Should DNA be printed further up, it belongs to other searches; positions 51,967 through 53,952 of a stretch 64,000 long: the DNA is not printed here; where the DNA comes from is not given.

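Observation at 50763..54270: Three-enzyme hydrolase cluster after the tail genes: NlpC/P60-like peptidase plus two GH-A-like glycosidases, one with tandem binding repeats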

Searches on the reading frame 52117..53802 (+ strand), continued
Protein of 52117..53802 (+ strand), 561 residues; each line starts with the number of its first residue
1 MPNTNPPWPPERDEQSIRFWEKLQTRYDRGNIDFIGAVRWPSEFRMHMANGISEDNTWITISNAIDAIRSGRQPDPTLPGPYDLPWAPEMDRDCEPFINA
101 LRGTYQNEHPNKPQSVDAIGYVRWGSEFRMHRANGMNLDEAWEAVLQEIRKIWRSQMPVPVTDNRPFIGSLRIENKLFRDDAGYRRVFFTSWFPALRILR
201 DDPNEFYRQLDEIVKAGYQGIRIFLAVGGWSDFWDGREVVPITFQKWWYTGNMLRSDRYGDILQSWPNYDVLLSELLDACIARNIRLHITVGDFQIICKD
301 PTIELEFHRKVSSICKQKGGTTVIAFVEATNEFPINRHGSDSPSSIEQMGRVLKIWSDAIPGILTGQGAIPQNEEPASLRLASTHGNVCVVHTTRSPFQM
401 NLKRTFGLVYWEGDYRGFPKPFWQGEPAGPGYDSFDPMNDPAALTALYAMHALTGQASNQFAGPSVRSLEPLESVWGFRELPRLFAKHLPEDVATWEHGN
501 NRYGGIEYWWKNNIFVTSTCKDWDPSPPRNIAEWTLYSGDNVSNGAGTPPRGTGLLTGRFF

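Call 64: search_protein_families(library=pfam, proteins=[L004:2835-4175:+, L004:4176-4562:+, L004:4532-5188:+, L004:5185-5370:+, L004:5367-5804:+, L004:5875-6165:+, L004:6072-6569:+, L004:8404-8637:+, L004:8641-9033:+, L004:9078-9752:+], max_evalue=0.01)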
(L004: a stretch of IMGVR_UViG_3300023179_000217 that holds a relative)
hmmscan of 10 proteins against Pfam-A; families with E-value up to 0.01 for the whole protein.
L004:2835-4175:+ (446 aa): 0 families

L004:4176-4562:+ (128 aa): 2 families
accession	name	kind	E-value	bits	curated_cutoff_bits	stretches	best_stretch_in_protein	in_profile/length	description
PF25692.1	Phage_depo_C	-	0.0035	18.2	25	1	49-125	13-89/90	Phage depolymerase C-terminal beta sandwich domain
PF20623.4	Sgo0707_N2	-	0.0036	17.2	27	1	46-113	68-132/141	Sgo0707 N2 domain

L004:4532-5188:+ (218 aa): 0 families

L004:5185-5370:+ (61 aa): 0 families

L004:5367-5804:+ (145 aa): 0 families

L004:5875-6165:+ (96 aa): 1 family
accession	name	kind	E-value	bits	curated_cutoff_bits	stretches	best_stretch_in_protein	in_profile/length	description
PF10779.14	XhlA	-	1.2e-05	25.8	34.7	1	22-84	5-67/67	Haemolysin XhlA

L004:6072-6569:+ (165 aa): 2 families
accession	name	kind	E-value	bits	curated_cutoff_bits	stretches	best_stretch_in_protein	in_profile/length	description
PF13539.11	Peptidase_M15_4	-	7.9e-08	33.2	25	1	108-164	10-70/70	D-alanyl-D-alanine carboxypeptidase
PF02557.22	VanY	-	0.0016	18.7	25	1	41-142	4-101/132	D-alanyl-D-alanine carboxypeptidase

L004:8404-8637:+ (77 aa): 0 families

L004:8641-9033:+ (130 aa): 1 family
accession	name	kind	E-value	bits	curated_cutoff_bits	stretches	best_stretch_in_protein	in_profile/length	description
PF25080.1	zf_RING-like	-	0.00074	19.9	27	1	3-25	17-38/48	RING zinc finger-like domain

L004:9078-9752:+ (224 aa): 0 families

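Call 66: find_encoding_contigs(protein=P0040, flank=8000, max_places=1)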
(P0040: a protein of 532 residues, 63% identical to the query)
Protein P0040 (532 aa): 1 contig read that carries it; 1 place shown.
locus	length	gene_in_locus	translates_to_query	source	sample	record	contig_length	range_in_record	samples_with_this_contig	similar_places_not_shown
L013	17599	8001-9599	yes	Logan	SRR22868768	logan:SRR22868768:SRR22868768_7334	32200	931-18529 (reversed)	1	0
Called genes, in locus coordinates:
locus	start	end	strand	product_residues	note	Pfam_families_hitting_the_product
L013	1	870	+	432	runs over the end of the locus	-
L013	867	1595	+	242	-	-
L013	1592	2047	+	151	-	-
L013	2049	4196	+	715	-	-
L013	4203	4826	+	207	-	-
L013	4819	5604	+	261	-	-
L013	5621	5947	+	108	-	-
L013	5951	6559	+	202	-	-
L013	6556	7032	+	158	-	PF07486:Hydrolase_2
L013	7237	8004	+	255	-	-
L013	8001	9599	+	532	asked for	PF06268:Fascin (faint), PF06229:FRG1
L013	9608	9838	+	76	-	-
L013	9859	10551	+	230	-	-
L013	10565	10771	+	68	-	-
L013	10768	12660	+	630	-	PF19081:Ig_7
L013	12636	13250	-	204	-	-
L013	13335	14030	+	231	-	-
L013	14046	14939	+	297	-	-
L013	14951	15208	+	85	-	-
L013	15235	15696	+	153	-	-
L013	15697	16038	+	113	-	-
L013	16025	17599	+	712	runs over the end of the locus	-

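Call 67: find_encoding_contigs(protein=P0103, flank=8000, max_places=1)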
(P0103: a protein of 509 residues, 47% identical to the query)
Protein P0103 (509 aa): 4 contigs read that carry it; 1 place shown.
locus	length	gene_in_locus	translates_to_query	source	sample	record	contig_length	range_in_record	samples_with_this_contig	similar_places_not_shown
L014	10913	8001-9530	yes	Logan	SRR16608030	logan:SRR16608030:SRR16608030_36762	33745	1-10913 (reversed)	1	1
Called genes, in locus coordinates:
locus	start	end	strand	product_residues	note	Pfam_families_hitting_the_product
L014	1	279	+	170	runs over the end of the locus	-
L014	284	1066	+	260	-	-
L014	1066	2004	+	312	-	-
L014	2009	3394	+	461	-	-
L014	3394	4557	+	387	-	-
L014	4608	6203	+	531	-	-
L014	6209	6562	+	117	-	-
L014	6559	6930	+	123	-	PF13539:Peptidase_M15_4 (weak)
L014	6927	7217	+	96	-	-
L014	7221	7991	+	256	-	-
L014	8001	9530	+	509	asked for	-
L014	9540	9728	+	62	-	-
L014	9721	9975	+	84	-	-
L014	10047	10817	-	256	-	-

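Call 68: find_encoding_contigs(protein=P0114, flank=8000, max_places=1)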
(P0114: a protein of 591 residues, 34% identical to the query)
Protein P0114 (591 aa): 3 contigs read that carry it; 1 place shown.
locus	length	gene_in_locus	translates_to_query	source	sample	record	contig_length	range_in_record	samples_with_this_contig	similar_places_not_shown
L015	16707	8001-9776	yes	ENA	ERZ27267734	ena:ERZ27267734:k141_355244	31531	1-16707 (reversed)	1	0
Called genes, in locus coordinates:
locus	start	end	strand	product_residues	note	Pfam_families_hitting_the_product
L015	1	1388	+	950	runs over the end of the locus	-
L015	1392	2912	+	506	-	PF01833:TIG, PF20144:TIG_SUH (faint), PF01833:TIG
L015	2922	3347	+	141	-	PF23140:Gp80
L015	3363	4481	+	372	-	-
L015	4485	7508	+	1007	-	-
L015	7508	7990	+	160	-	PF05838:Glyco_hydro_108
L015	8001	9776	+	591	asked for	-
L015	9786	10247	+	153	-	-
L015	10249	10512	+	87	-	-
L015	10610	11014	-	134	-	-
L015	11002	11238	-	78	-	-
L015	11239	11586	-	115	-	-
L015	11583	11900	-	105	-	-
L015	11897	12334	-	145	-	-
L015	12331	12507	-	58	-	-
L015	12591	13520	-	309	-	PF01068:DNA_ligase_A_M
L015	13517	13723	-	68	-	-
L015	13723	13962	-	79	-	-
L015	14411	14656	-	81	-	-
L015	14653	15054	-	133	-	-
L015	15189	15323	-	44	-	-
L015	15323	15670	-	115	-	-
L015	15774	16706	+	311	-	?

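Call 70: find_encoding_contigs(protein=P0100, flank=8000, max_places=1)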
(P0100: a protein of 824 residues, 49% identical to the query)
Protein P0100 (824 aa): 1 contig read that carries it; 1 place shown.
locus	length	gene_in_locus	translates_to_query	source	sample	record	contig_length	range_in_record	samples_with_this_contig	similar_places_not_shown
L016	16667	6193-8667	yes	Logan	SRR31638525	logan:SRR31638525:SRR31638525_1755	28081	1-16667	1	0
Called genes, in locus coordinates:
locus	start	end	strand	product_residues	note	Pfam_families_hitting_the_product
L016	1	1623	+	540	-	?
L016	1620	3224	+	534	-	-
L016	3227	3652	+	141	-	-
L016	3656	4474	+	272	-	PF25692:Phage_depo_C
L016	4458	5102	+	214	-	-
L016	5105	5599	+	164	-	-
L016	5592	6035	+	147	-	-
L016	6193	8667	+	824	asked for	PF06229:FRG1 (faint), PF06268:Fascin (weak), PF25490:DUF7910 (faint)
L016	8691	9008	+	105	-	-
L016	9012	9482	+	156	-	-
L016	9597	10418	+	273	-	-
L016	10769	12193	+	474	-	-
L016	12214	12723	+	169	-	-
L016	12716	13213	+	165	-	-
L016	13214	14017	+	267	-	PF13385:Laminin_G_3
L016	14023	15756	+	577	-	-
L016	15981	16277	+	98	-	-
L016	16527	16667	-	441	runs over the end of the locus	PF01757:Acyl_transf_3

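Call 71: find_encoding_contigs(protein=P0044, flank=8000, max_places=1)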
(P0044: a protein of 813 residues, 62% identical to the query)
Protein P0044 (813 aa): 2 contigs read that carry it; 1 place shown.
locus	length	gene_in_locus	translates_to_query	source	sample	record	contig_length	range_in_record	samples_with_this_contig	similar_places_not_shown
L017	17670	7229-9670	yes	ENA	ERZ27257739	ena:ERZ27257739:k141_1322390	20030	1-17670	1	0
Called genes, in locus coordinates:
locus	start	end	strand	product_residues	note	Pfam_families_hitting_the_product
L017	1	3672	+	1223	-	?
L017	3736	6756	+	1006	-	-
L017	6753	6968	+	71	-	-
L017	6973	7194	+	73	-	-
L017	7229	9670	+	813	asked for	PF25490:DUF7910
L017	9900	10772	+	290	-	PF02368:Big_2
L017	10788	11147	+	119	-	-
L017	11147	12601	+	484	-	-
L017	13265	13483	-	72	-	PF12728:HTH_17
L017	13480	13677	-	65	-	-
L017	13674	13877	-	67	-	-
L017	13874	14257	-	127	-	-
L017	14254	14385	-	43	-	-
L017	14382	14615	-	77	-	-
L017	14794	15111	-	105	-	-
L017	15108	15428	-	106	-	PF14359:DUF4406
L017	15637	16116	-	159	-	-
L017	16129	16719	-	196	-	PF11300:DUF3102 (weak)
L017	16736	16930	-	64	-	-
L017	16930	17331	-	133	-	-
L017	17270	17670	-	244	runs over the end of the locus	PF10108:DNA_pol_B_exo2 (weak)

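Call 74: find_encoding_contigs(protein=P0070, flank=7000, max_places=1)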
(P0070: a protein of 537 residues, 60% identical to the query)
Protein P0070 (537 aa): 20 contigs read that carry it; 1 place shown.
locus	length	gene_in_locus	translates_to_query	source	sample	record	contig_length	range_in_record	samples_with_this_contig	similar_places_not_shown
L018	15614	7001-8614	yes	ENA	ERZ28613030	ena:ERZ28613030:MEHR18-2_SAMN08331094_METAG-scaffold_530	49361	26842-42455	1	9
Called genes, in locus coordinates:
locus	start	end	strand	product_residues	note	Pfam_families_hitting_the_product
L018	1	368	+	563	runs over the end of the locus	-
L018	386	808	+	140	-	-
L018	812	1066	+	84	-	-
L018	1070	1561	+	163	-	-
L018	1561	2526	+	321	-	-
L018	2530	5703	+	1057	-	-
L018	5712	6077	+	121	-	-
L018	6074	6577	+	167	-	PF05838:Glyco_hydro_108, PF09374:PG_binding_3 (weak)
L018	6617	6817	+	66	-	-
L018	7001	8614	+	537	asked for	-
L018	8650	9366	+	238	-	-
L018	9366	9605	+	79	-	-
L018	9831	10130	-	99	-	-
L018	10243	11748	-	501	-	PF00801:PKD (faint), PF02369:Big_1, PF18911:PKD_4 (weak)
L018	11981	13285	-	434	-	PF00589:Phage_integrase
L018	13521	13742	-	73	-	-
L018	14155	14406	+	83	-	PF13560:HTH_31, PF12844:HTH_19 (weak), PF01381:HTH_3, PF13443:HTH_26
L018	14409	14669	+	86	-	-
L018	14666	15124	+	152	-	PF06892:Phage_CP76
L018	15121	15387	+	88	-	PF12728:HTH_17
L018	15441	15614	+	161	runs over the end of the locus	-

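Call 75: find_encoding_contigs(protein=P0107, flank=7000, max_places=1)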
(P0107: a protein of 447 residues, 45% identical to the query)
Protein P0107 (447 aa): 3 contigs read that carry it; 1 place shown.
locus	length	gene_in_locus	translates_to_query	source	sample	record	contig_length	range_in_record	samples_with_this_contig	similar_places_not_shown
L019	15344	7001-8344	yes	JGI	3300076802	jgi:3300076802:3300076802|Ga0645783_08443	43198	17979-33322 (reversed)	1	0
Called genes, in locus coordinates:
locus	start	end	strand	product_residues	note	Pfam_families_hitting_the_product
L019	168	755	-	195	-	PF19051:GFO_IDH_MocA_C2 (weak)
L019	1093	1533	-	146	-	PF01408:GFO_IDH_MocA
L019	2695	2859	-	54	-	PF00728:Glyco_hydro_20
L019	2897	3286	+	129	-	-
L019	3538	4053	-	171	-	-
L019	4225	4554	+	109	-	-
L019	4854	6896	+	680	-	PF10459:Peptidase_S46, PF13365:Trypsin_2 (faint)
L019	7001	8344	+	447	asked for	-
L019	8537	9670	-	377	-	PF06224:AlkZ-like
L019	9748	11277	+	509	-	PF00939:Na_sulph_symp, PF03600:CitMHS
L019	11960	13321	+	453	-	PF13204:Apiosidase, PF12904:Collagen_bind_2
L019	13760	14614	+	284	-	-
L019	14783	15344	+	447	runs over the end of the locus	PF13360:PQQ_2 (weak), PF01011:PQQ (faint), PF13570:Beta-prop_ACSF4 (faint), PF13360:PQQ_2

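Call 82: find_related_loci(query=A3, collection=metagenome_contigs, flank=5000)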
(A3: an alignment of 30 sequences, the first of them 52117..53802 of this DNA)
Query A3 (561 aa) in metagenome_contigs; peptide patterns used: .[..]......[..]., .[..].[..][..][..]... (x = any residue, [..] = any of these).
508 stretches matched a pattern; 15 encode a relative of the query (tblastn E <= 1e-3); 15 distinct loci.
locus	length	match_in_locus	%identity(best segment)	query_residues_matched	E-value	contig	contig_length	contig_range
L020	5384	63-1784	53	1-560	0e+0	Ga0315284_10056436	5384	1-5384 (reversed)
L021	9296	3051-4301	64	165-560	6e-180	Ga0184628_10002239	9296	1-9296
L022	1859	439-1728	60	125-560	0e+0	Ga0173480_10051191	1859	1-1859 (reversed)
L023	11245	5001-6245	63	150-560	7e-176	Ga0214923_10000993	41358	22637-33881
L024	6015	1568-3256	49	5-560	5e-177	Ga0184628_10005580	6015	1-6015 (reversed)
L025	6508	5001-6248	62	150-560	4e-173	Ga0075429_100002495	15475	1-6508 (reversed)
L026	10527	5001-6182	61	165-560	3e-165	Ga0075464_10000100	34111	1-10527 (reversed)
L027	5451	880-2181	56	125-560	2e-167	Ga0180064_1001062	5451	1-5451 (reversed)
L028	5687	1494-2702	57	164-560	1e-143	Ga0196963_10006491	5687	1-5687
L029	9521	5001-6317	45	145-560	8e-114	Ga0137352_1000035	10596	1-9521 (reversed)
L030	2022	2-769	64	305-560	9e-111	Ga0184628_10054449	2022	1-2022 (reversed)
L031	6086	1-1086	46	214-560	3e-92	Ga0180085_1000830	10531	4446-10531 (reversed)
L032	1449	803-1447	62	164-378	2e-98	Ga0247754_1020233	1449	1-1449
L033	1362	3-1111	63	191-560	1e-89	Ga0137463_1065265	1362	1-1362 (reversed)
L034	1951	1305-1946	46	79-300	8e-51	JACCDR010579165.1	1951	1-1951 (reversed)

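Call 86: fold_search(model_id=the predicted structure, library=viral)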
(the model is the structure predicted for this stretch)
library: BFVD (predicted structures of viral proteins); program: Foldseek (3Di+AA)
matches with E <= 10: 473; with E <= 0.001: 11
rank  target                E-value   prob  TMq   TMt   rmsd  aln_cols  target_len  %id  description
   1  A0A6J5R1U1            1.8e-17  1.00  0.53  0.55   4.7       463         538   16  Uncharacterized protein [uncultured Caudovirales phage]
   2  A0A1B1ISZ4            1.7e-13  1.00  0.50  0.58  18.2       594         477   13  (no name in the UniProt tables at hand)
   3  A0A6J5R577            2.5e-08  1.00  0.45  0.59  10.0       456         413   12  Uncharacterized protein [uncultured Caudovirales phage]
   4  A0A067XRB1            1.1e-07  1.00  0.36  0.49   8.1       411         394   11  (no name in the UniProt tables at hand)
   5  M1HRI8                3.1e-07  1.00  0.38  0.33  21.8       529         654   11  (no name in the UniProt tables at hand)
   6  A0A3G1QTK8            7.4e-06  1.00  0.33  0.27   7.9       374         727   11  Putative cellulase or glycoside hydrolase [Erwinia phage phiEaP8]
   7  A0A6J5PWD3            9.4e-06  1.00  0.31  0.50   6.6       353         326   12  Glycoside hydrolase family 5 domain-containing protein [uncultured Caudovirales phage]
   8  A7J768                1.3e-05  1.00  0.39  0.47  11.2       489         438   10  Uncharacterized protein N364R [Paramecium bursaria Chlorella virus FR483]
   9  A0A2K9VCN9            5.3e-05  1.00  0.35  0.34   7.5       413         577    9  Glycosyl hydrolase [Lactobacillus phage Bacchae]
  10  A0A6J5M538            8.6e-05  0.98  0.25  0.30  13.0       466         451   10  Uncharacterized protein [uncultured Caudovirales phage]
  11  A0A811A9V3            5.8e-04  0.99  0.35  0.39  10.2       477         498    9  (no name in the UniProt tables at hand)
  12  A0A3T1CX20            1.4e-03  0.99  0.29  0.35  11.9       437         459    9  Beta-galactosidase [Acanthamoeba castellanii medusavirus J1]
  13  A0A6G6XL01            2.7e-03  0.30  0.15  0.18  21.0       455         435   11  (no name in the UniProt tables at hand)
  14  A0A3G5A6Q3            2.9e-03  0.90  0.18  0.29  13.7       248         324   11  Glycoside hydrolase [Hyperionvirus sp.]
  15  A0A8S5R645            3.9e-03  0.28  0.20  0.17  25.3       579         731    9  DUF4832 domain-containing protein [Ackermannviridae sp. ctaCq7]
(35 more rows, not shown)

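Call 98: search_protein_representatives(alignment_id=A1)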
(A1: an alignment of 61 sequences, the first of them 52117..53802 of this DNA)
Query: 61 sequences, 488 profile positions. Proteins with E-value up to 0.001 (for the whole library): 792; up to 1e-10: 500; up to 1e-30: 220. The best 150 are listed.
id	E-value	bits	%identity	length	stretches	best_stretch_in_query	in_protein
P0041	2.0e-215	732.9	-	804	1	9-487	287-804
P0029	8.0e-210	714.4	-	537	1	32-487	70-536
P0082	3.1e-207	705.8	-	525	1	26-486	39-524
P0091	1.6e-201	687.1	-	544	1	7-487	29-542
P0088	1.3e-195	667.5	-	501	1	10-487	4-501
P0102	1.5e-180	617.9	-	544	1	33-487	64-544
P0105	4.0e-176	603.3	-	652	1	6-486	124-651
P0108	2.2e-163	561.2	-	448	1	89-487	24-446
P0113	7.9e-156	536.3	-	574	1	24-486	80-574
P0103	2.7e-155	534.6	-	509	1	38-486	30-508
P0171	2.4e-154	531.4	-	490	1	9-486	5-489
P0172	3.3e-150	517.8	-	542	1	74-486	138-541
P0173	8.4e-147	506.5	-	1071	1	75-487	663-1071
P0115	1.5e-146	505.7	-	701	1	62-487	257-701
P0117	1.4e-144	499.2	-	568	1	74-486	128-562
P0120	2.3e-126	439.1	-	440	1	83-486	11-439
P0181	1.3e-88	314.7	-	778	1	26-471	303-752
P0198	5.9e-64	233.3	-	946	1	62-452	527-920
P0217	1.0e-55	206.2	-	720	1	82-454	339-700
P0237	1.0e-50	189.6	-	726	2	193-428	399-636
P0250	1.3e-47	179.4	-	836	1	22-486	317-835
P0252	1.8e-47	178.9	-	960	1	81-462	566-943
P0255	1.2e-46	176.2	-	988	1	38-449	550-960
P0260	1.0e-44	169.8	-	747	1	88-454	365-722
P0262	1.6e-44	169.2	-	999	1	33-454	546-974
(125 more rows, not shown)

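Call 99: search_protein_families(library=pfam, proteins=[P0173, P0181, P0198, P0217, P0250, P0252, P0255, P0262, P0237, P0260], max_evalue=0.001)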
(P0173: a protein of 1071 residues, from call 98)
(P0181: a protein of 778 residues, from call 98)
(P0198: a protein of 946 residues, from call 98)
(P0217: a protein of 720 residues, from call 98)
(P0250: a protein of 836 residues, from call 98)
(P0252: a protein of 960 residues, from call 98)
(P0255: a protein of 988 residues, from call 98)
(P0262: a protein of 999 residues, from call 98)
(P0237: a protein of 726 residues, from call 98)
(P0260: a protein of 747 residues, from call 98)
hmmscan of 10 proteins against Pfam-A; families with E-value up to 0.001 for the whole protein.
P0173 (1071 aa): 0 families

P0181 (778 aa): 0 families

P0198 (946 aa): 0 families

P0217 (720 aa): 1 family
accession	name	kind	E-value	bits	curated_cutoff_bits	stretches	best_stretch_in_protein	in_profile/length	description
PF25490.1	DUF7910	-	2.2e-14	54.1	35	2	296-336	6-46/140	Domain of unknown function (DUF7910)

P0250 (836 aa): 3 families
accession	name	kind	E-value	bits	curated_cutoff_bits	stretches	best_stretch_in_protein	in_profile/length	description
PF06229.18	FRG1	-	2.4e-10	40.9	27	1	330-376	26-72/189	FRG1-like domain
PF25490.1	DUF7910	-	4.3e-05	24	35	1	282-372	33-127/140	Domain of unknown function (DUF7910)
PF06268.19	Fascin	-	0.00037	21.1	23.1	1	296-376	29-107/108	Fascin domain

P0252 (960 aa): 0 families

P0255 (988 aa): 0 families

P0262 (999 aa): 3 families
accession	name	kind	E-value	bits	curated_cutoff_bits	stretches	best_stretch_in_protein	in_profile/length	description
PF25490.1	DUF7910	-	1.1e-16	61.6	35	2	481-510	16-45/140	Domain of unknown function (DUF7910)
PF06229.18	FRG1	-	8.3e-06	26.1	27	0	476-530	40-92/189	FRG1-like domain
PF06268.19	Fascin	-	7.2e-05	23.3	23.1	1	478-553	38-108/108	Fascin domain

P0237 (726 aa): 0 families

P0260 (747 aa): 0 families
